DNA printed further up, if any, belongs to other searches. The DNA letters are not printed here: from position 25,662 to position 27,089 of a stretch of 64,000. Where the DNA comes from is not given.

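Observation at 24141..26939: Three-subunit FAD/[2Fe-2S] dehydrogenase (OoxB-like, small ferredoxin-like subunit, OoxA-like with BFD domain)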

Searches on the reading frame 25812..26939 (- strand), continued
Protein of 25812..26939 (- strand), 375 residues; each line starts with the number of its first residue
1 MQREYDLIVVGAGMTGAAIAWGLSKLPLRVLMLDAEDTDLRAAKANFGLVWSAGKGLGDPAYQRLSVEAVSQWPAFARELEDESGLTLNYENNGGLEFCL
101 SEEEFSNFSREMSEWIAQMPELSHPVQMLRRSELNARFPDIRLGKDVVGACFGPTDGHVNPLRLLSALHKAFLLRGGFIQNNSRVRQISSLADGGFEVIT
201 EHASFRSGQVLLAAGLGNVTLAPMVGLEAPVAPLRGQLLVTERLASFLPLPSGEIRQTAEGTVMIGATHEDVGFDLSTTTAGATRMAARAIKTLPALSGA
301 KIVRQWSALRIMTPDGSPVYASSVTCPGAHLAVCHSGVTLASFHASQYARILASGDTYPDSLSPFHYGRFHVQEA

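Call 36: find_related_loci(query=window:25812-26939:-, collection=genome_contigs, flank=10000)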
Query window:25812-26939:- (375 aa) in genome_contigs; peptide patterns used: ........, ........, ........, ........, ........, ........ (x = any residue, [..] = any of these).
119 stretches matched a pattern; 14 encode a relative of the query (tblastn E <= 1e-3); 14 distinct loci.
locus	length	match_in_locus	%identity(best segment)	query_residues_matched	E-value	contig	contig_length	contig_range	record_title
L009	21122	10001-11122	78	2-375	0e+0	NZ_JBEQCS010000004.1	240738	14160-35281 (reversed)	Celerinatantimonas sp. MCCC 1A17872 NODE_4_length_240738_cov_73.488363, whole genome shotgun sequence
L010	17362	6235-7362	49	4-375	6e-112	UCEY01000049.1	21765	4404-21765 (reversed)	Rhizobiales bacterium isolate AFS068226 genome assembly, contig: contig_49, whole genome shotgun sequence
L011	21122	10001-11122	48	6-375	7e-102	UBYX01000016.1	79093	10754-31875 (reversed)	Rhizobiales bacterium isolate AFS054504 genome assembly, contig: contig_16, whole genome shotgun sequence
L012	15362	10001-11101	46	6-374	2e-99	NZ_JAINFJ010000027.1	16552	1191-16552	Oricola indica strain JL-62 Oricola_sp._JL-62_Scaf27_length_16552_cov_233.735, whole genome shotgun sequence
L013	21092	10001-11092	47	6-372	2e-98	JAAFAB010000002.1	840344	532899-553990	MAG: Rhodobacteraceae bacterium isolate P03SWT1bin.7 NODE_2_length_840344_cov_26.4155, whole genome shotgun sequence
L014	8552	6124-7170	46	6-355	1e-93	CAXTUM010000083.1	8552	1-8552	MAG TPA_asm: uncultured Beijerinckiaceae bacterium isolate public_SRR11456922_metawrap_bin.5 genome assembly, contig: pu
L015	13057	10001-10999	46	6-339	4e-93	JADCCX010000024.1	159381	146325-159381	MAG: Methylocystis sp. isolate M112S1SP1A33QC M112S1_24, whole genome shotgun sequence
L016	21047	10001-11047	45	6-355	8e-90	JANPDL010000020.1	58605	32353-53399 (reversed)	MAG: Hyphomicrobiales bacterium isolate VAR_78_metabat_37 VAR_78_k141_574819, whole genome shotgun sequence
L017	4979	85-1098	48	17-355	2e-88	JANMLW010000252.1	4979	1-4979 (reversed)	MAG: Hyphomicrobiales bacterium isolate OTE_58_metabat_619 OTE_58_k141_3880676, whole genome shotgun sequence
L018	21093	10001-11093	45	6-373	2e-84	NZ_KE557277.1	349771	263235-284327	Salipiger mucosus DSM 16094 scaffold5, whole genome shotgun sequence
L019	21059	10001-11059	44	6-359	8e-83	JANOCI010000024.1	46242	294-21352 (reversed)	MAG: Bosea sp. (in: a-proteobacteria) isolate VAR_17_metabat_419 VAR_17_k141_1585469, whole genome shotgun sequence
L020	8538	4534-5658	44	3-375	1e-81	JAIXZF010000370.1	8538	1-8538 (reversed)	MAG: Hyphomicrobiales bacterium isolate D8_MAG_00041 pond_D8_MAG_00041_000000000446, whole genome shotgun sequence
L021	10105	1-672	48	115-339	1e-50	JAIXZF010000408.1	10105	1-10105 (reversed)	MAG: Hyphomicrobiales bacterium isolate D8_MAG_00041 pond_D8_MAG_00041_000000000451, whole genome shotgun sequence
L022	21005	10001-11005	26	3-338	1e-10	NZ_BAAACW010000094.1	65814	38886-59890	Alkalibacterium iburiense strain JCM 12662 sequence094, whole genome shotgun sequence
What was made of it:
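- Tried and rejected: The single genome_contigs scan returned 14 loci, none from P. aeruginosa or P. putida (call 36).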

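Call 39: search_protein_families(library=pfam, proteins=[L009:420-1472:-, L009:1391-2254:-, L009:2427-4514:+, L009:12983-14539:+, L009:14643-14987:-, L009:15117-15551:+, L009:16554-18323:+, L009:18378-20144:-], max_evalue=0.00001)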
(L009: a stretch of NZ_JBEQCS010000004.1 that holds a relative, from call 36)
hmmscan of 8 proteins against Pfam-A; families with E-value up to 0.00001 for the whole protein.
L009:420-1472:- (350 aa): 1 family
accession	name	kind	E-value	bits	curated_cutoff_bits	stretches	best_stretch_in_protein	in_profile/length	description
PF01032.23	FecCD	-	2.2e-78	263.9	26.5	1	50-349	10-311/311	FecCD transport family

L009:1391-2254:- (287 aa): 1 family
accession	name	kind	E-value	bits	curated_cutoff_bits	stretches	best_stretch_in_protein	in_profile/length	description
PF01497.23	Peripla_BP_2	-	7.6e-27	94.7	27.5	1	29-257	1-231/235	Periplasmic binding protein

L009:2427-4514:+ (695 aa): 2 families
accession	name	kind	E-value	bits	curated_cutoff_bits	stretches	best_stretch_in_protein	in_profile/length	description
PF00593.30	TonB_dep_Rec_b-barrel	-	4.6e-48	165.6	27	1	228-664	1-436/436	TonB dependent receptor-like, beta-barrel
PF07715.20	Plug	-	9e-16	58.8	23.9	1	53-147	5-107/107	TonB-dependent Receptor Plug Domain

L009:12983-14539:+ (518 aa): 1 family
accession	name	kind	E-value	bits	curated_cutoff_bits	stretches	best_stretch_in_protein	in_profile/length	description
PF01425.27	Amidase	-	2e-88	297.9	27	1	54-507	1-445/445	Amidase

L009:14643-14987:- (114 aa): 0 families

L009:15117-15551:+ (144 aa): 0 families

L009:16554-18323:+ (589 aa): 2 families
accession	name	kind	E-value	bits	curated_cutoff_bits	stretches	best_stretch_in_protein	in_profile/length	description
PF13487.12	HD_5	-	2.8e-27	96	27.2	1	398-564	3-170/170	HD domain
PF01966.28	HD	-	1.1e-13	51.9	22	1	410-532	2-115/116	HD domain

L009:18378-20144:- (588 aa): 0 families

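Call 63: find_encoding_contigs(protein=P0015, flank=8000, max_places=1)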
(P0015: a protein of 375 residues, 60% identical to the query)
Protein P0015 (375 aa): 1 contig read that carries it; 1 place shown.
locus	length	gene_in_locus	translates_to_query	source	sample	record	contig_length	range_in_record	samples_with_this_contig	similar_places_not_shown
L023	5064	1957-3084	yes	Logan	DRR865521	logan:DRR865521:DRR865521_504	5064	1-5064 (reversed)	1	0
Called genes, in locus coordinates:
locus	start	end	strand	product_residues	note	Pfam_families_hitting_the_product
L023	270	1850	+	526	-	PF00496:SBP_bac_5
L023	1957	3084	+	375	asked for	PF01266:DAO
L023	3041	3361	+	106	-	PF13510:Fer2_4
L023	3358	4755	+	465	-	PF00890:FAD_binding_2 (weak), PF01266:DAO (weak), PF01946:Thi4 (weak), PF07992:Pyr_redox_2, PF12831:FAD_oxidored, PF13450:NAD_binding_8, PF04324:Fer2_BFD, PF17806:SO_alpha_A3, +2 more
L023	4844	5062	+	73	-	?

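Call 64: find_encoding_contigs(protein=P0022, flank=8000, max_places=1)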
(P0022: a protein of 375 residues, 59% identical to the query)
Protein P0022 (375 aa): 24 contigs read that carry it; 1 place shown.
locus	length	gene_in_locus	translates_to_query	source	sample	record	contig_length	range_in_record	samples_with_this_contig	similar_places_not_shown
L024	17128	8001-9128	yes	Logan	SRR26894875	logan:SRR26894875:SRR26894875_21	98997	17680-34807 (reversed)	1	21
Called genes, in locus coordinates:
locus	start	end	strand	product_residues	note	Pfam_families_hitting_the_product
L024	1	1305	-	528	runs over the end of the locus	-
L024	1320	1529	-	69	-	-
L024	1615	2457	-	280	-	PF01656:CbiA, PF02374:ArsA_ATPase (weak), PF06564:CBP_BcsQ (weak), PF07015:VirC1 (faint), PF09140:MipZ (weak), PF10609:ParA, PF13614:AAA_31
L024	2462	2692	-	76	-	PF05930:Phage_AlpA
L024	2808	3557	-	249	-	-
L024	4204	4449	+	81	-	-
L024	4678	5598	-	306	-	PF00126:HTH_1, PF03466:LysR_substrate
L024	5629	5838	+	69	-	-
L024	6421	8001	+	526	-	PF00496:SBP_bac_5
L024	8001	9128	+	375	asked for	PF01266:DAO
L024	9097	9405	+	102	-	PF13510:Fer2_4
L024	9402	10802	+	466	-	PF00890:FAD_binding_2 (weak), PF01266:DAO (weak), PF03486:HI0933_like (weak), PF07992:Pyr_redox_2, PF12831:FAD_oxidored (weak), PF13450:NAD_binding_8 (weak), PF04324:Fer2_BFD, PF17806:SO_alpha_A3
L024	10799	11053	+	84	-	-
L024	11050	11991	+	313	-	PF19300:BPD_transp_1_N, PF00528:BPD_transp_1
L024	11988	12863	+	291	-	PF12911:OppC_N, PF00528:BPD_transp_1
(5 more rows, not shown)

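Call 65: find_encoding_contigs(protein=P0003, flank=8000, max_places=2)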
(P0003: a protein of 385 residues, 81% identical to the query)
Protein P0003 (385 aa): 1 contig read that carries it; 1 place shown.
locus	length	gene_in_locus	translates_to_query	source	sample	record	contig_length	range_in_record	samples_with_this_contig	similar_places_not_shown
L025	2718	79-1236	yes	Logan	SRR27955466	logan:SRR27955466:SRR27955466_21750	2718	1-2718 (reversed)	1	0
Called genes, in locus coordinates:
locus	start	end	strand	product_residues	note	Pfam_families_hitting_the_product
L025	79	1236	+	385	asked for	PF01266:DAO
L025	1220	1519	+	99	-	PF13510:Fer2_4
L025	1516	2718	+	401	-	?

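Call 67: get_annotated_region(hit=H15, flank=9000)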
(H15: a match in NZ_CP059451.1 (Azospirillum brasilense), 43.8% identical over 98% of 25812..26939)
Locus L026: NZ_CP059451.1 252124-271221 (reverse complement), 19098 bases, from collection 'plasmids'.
description: Azospirillum brasilense strain 2020WEIHUA_K plasmid unnamed2, complete sequence
organism: Azospirillum brasilense (NCBI taxid 192)
taxonomy: Bacteria; Pseudomonadota; Alphaproteobacteria; Rhodospirillales; Azospirillaceae; Azospirillum; Azospirillum brasilense
host: -; source: Prokaryotes,soil; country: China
typing (MOB-suite, as given by PLSDB): mobilizable; relaxase MOBP
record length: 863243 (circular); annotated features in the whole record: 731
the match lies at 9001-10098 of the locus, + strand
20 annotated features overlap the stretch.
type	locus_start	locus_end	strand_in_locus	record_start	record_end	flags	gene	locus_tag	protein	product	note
CDS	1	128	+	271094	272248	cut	-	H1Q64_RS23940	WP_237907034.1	alpha-hydroxy acid oxidase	-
CDS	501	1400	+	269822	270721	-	dapA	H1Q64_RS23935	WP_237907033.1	4-hydroxy-tetrahydrodipicolinate synthase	GO:0009089 - lysine biosynthetic process via diaminopimelate [Evidence IEA]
CDS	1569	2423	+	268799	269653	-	-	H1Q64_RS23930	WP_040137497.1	transporter substrate-binding domain-containing protein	-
CDS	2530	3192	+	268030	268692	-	-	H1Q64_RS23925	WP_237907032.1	amino acid ABC transporter permease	GO:0006865 - amino acid transport [Evidence IEA]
CDS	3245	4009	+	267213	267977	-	-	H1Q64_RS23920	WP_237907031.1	amino acid ABC transporter ATP-binding protein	-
CDS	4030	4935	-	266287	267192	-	-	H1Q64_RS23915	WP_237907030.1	LysR substrate-binding domain-containing protein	-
CDS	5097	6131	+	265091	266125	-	-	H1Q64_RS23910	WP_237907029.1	ABC transporter substrate-binding protein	-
CDS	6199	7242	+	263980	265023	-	-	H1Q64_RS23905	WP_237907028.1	ABC transporter ATP-binding protein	-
CDS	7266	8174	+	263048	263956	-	-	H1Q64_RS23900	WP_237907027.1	ABC transporter permease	GO:0055085 - transmembrane transport [Evidence IEA]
CDS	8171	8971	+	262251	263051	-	-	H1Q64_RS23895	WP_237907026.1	ABC transporter permease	GO:0055085 - transmembrane transport [Evidence IEA]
CDS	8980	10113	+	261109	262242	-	-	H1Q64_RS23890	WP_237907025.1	FAD-dependent oxidoreductase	-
CDS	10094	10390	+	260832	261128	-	-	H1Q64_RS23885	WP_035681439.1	(2Fe-2S)-binding protein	-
CDS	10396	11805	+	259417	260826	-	-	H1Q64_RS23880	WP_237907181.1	NAD(P)/FAD-dependent oxidoreductase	-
CDS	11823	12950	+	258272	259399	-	-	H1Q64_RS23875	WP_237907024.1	FAD-dependent oxidoreductase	-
CDS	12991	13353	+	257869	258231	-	-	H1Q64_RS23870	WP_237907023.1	RidA family protein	-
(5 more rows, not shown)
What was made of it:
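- Tried and rejected: It is a B1-C-A-B2 opine-type cluster instead (call 67).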
